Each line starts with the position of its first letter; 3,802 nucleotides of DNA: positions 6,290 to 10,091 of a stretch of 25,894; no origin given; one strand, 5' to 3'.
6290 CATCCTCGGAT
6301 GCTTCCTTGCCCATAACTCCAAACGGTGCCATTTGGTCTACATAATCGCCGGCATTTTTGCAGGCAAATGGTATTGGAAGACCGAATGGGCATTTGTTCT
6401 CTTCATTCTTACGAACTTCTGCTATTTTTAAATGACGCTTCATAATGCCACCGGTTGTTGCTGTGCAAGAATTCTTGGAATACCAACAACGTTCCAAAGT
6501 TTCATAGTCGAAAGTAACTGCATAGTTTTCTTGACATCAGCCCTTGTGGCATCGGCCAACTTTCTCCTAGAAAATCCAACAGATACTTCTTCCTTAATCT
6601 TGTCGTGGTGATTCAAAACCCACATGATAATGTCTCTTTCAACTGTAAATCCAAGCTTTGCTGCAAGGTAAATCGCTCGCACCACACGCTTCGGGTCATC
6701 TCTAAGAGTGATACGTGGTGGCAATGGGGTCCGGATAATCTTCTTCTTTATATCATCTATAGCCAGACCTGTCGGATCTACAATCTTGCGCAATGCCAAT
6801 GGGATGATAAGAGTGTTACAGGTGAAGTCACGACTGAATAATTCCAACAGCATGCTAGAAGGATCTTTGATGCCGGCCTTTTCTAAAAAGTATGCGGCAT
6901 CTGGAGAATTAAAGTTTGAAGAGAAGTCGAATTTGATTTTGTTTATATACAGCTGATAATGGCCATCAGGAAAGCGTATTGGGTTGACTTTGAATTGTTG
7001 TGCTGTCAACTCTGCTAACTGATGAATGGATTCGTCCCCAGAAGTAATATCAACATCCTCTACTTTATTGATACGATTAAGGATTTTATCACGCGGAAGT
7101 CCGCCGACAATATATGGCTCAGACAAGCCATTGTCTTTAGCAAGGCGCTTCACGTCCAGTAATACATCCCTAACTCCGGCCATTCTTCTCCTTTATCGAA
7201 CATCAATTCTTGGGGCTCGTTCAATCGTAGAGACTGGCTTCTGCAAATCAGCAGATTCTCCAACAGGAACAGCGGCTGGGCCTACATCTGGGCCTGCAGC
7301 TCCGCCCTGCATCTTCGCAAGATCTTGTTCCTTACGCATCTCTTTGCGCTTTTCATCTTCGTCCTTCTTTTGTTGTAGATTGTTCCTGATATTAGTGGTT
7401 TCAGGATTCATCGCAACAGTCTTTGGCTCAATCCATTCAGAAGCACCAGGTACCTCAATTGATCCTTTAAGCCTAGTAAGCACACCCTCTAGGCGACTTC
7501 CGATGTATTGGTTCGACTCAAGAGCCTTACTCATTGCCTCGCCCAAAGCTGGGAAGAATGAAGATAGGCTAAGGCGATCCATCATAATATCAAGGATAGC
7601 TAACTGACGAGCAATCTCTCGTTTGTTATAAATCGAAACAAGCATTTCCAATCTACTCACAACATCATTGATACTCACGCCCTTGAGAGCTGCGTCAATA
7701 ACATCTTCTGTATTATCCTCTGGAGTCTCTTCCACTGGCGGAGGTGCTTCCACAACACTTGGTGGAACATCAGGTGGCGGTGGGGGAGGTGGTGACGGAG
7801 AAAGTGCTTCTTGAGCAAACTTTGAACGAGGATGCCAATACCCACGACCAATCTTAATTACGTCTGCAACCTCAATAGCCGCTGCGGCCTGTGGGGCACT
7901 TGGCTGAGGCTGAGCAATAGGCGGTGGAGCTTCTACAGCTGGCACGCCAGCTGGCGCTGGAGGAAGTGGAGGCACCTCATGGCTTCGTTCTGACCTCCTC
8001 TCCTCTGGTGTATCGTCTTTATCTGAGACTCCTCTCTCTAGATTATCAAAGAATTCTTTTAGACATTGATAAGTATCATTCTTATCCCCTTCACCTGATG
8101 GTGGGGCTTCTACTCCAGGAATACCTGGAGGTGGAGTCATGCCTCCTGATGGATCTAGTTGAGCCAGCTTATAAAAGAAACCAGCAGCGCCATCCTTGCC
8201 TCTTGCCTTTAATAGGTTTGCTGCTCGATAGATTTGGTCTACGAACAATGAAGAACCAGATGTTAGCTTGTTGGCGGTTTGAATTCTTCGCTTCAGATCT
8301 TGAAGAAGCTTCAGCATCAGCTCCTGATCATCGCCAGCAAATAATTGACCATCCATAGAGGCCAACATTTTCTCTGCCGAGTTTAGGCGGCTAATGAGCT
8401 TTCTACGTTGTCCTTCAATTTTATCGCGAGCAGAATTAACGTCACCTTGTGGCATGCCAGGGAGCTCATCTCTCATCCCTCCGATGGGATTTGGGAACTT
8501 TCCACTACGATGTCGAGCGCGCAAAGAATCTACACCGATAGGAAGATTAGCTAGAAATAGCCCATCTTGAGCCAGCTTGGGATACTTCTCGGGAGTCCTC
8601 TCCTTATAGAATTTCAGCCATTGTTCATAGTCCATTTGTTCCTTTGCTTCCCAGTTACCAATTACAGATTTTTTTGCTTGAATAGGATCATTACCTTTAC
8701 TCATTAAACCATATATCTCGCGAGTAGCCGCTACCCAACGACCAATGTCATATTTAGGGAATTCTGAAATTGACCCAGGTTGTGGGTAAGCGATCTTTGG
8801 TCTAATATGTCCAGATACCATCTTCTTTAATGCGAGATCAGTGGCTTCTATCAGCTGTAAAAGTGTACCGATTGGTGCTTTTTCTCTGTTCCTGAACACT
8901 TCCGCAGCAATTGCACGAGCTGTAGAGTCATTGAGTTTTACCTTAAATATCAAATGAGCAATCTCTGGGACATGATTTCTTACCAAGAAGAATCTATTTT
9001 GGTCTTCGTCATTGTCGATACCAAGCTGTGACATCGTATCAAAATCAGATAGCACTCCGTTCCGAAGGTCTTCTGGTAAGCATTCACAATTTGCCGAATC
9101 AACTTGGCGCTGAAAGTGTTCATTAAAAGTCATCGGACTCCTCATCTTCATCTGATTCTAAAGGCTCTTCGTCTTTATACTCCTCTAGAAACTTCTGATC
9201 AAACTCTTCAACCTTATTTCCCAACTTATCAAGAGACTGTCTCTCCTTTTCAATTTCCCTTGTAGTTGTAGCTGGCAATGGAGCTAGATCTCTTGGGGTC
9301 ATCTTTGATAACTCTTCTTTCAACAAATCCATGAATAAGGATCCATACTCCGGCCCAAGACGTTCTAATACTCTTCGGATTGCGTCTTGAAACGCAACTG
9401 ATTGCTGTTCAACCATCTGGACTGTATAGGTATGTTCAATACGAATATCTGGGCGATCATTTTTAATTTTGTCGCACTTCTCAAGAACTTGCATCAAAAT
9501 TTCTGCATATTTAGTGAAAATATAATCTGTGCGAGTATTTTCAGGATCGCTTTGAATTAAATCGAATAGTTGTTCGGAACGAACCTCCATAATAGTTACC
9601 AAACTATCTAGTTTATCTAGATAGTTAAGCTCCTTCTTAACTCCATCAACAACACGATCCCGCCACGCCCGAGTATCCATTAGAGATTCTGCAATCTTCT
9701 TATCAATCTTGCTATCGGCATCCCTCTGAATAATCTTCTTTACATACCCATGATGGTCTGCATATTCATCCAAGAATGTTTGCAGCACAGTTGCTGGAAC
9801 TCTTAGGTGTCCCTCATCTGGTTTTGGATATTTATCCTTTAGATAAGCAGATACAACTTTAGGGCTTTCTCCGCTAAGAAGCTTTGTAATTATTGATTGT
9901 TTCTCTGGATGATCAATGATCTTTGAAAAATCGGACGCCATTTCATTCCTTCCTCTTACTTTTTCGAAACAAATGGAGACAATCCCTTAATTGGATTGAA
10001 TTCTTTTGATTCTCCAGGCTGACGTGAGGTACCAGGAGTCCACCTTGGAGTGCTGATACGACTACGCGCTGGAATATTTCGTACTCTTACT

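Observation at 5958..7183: Truncated or split class-II CCA-adding / poly(A) polymerase-family nucleotidyltransferase embedded among putative late genes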

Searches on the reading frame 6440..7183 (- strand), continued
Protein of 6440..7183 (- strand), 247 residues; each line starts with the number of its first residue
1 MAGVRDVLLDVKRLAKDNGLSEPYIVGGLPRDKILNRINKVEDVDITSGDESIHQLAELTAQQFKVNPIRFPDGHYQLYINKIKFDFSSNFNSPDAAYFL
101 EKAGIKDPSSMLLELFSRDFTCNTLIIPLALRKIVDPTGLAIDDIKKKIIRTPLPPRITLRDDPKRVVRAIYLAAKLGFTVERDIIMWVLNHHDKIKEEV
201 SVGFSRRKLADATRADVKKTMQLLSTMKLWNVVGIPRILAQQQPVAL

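Call 90: search_protein_families(library=pfam, proteins=[L010:7327-8157:+, L004:10753-11352:+, L057:10755-11357:+, L060:11556-12299:+, L015:10687-11049:+, L056:10731-11465:+, L087:2718-4013:+], max_evalue=0.01)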
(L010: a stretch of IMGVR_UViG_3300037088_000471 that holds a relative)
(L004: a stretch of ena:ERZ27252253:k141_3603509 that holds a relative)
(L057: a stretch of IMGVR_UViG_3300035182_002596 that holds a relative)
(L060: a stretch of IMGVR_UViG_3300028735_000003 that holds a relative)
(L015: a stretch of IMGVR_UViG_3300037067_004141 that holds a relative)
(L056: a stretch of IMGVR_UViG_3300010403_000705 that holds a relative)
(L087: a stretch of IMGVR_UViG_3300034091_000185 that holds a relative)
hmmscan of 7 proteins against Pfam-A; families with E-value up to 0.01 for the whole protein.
L010:7327-8157:+ (276 aa): 3 families
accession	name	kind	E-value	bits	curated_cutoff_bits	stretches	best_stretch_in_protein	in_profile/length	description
PF01541.30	GIY-YIG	-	1.5e-14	54.5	22.6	1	4-88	2-76/78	GIY-YIG catalytic domain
PF07460.16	NUMOD3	-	1.9e-13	50.5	20.4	1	141-174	4-37/37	NUMOD3 motif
PF19835.5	SegE_GIY-YIG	-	6.6e-05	23.6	25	1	5-81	19-101/123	Putative endonuclease segE, GIY-YIG domain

L004:10753-11352:+ (199 aa): 2 families
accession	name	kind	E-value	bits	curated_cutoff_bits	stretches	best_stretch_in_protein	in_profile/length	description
PF20274.4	cREC_REC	-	2.6e-14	54.1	27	1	80-183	3-87/88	Cyclic-phosphate processing Receiver domain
PF00072.30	Response_reg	-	0.00063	20.3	30.2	1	79-129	1-53/111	Response regulator receiver domain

L057:10755-11357:+ (200 aa): 1 family
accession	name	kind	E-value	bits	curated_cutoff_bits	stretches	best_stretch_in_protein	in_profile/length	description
PF01844.29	HNH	-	0.0016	19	21.4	1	155-178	23-46/47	HNH endonuclease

L060:11556-12299:+ (247 aa): 1 family
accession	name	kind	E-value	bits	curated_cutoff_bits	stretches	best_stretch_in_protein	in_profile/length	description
PF07282.18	Cas12f1-like_TNB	-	8e-16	58.4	26.3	1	152-215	1-60/60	Cas12f1-like, TNB domain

L015:10687-11049:+ (120 aa): 0 families

L056:10731-11465:+ (244 aa): 0 families

L087:2718-4013:+ (431 aa): 0 families

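Call 95: search_protein_families(library=pfam, alignment_id=A7, max_evalue=0.001)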
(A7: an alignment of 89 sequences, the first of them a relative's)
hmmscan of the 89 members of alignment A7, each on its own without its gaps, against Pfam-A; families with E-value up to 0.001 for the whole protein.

A. member 1, L001:10687-11226:+ (179 aa): 0 families

B. families by the number of members that match (of 89 scanned): 13 families
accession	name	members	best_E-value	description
PF00293.34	NUDIX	2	3.1e-20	NUDIX domain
PF01541.30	GIY-YIG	2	1.5e-14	GIY-YIG catalytic domain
PF07460.16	NUMOD3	2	1.9e-13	NUMOD3 motif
PF19835.5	SegE_GIY-YIG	2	4.4e-05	Putative endonuclease segE, GIY-YIG domain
PF01743.26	PolyA_pol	1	9.9e-29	Poly A polymerase head domain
PF07282.18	Cas12f1-like_TNB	1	8e-16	Cas12f1-like, TNB domain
PF20274.4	cREC_REC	1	2.6e-14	Cyclic-phosphate processing Receiver domain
PF02796.21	HTH_7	1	2.2e-05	Helix-turn-helix domain of resolvase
PF14815.12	NUDIX_4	1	3.9e-05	NUDIX domain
PF01966.28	HD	1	5.8e-05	HD domain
PF01844.29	HNH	1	0.00055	HNH endonuclease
PF00072.30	Response_reg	1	0.00063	Response regulator receiver domain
PF14311.12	DUF4379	1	0.00077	Probable Treble clef zinc finger domain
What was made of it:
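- The slot does collect selfish genes: GIY-YIG, HNH and a TnpB-like protein (calls 90, 95).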

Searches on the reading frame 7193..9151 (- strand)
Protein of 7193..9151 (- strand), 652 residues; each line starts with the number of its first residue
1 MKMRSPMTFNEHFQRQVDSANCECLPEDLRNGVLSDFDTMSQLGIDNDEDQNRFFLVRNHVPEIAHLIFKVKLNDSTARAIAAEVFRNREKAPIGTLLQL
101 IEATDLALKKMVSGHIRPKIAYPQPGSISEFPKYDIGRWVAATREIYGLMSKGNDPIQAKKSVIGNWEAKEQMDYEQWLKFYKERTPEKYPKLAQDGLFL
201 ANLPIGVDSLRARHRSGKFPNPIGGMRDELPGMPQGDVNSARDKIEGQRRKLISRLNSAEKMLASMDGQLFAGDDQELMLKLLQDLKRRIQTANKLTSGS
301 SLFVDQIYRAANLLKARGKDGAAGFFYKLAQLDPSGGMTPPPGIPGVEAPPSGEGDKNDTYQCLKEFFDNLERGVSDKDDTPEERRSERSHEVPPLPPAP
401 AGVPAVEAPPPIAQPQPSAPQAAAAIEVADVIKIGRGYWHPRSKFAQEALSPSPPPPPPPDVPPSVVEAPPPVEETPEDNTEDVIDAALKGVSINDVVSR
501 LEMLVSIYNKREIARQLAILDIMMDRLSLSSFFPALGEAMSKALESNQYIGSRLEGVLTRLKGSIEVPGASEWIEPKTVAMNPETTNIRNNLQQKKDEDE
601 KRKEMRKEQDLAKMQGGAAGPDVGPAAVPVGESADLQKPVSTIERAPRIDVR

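Call 5: search_protein_families(library=phrogs, proteins=[window:7193-9151:-], max_evalue=0.01)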
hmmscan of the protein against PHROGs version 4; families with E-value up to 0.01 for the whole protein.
window:7193-9151:- (652 aa): 0 families

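Call 26: search_protein_families(library=pfam, proteins=[window:7193-9151:-], max_evalue=0.01)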
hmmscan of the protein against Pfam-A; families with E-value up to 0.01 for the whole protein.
window:7193-9151:- (652 aa): 0 families

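Call 56: search_solved_structures(query=A4, max_evalue=1)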
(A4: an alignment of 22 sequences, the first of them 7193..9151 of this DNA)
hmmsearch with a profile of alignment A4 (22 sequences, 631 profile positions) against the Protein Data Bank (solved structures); distinct sequences matched with E-value up to 1: 1.
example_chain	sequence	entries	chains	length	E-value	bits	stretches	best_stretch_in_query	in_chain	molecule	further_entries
7n6g_1T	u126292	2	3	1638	0.8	11.8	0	387-454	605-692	FAP76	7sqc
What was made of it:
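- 7193..9151 (-): p652, a conserved upstream neighbour of unknown function with Pro-rich tracts. It ends 9 nt before the NTase start. No Pfam, PHROG or PDB match (calls 5, 26, 56).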

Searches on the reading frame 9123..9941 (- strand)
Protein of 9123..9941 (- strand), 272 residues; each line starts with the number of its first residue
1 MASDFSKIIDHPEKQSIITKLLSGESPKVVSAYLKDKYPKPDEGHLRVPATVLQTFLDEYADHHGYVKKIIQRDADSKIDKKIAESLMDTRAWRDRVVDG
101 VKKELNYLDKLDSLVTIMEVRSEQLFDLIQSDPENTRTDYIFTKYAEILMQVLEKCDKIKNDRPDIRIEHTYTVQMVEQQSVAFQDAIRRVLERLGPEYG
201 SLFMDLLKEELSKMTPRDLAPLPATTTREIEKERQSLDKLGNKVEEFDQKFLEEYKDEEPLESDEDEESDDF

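Call 5: search_protein_families(library=phrogs, proteins=[window:9123-9941:-], max_evalue=0.01)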
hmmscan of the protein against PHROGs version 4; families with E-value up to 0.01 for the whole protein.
window:9123-9941:- (272 aa): 0 families

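Call 26: search_protein_families(library=pfam, proteins=[window:9123-9941:-], max_evalue=0.01)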
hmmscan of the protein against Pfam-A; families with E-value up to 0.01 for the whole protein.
window:9123-9941:- (272 aa): 0 families

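Call 58: search_solved_structures(query=A6, max_evalue=1)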
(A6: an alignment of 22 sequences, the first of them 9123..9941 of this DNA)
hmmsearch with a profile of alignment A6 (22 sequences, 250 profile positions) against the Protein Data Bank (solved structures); distinct sequences matched with E-value up to 1: 1.
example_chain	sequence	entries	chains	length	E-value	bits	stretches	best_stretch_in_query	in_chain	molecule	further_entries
13gm_C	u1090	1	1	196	0.13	15.3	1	167-223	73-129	Charged multivesicular body protein 1a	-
